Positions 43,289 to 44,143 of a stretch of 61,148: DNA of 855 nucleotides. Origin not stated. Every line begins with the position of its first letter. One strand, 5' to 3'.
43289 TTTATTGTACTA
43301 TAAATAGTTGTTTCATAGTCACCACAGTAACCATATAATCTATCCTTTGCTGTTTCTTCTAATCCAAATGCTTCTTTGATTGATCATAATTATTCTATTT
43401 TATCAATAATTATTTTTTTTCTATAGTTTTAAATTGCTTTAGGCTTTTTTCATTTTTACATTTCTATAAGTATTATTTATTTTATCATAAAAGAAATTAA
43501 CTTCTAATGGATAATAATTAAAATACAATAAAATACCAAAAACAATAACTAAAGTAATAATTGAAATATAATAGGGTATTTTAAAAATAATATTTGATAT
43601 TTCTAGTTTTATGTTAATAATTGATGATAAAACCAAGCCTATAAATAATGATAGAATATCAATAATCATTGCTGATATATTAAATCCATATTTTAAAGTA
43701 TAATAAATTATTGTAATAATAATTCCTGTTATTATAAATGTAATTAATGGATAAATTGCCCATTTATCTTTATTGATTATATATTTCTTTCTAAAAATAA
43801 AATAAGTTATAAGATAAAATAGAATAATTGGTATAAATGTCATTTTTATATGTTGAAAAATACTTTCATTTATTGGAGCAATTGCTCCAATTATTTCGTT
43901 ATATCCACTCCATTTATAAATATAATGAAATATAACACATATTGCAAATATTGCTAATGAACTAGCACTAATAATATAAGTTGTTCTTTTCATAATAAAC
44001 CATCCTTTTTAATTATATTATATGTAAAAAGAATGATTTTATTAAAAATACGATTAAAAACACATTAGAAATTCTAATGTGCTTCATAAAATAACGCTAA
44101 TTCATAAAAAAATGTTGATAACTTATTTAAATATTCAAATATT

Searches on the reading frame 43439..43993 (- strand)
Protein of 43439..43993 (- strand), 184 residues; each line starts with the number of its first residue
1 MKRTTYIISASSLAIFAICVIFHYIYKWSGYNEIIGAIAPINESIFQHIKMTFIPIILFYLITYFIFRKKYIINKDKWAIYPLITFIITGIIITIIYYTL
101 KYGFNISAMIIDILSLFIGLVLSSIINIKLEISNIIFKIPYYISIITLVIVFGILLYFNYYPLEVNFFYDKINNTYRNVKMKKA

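Call 4: search_protein_families(library=pfam, proteins=[window:43439-43993:-])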
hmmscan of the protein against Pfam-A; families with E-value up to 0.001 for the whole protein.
window:43439-43993:- (184 aa): 1 family
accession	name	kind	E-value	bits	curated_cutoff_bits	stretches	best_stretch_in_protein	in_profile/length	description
PF20122.4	DUF6512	-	1.9e-29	103.4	26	1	11-176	16-179/181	Family of unknown function (DUF6512)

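Call 5: search_protein_families(library=ncbifam, proteins=[window:43439-43993:-])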
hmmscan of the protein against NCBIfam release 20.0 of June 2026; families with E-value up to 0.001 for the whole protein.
window:43439-43993:- (184 aa): 0 families
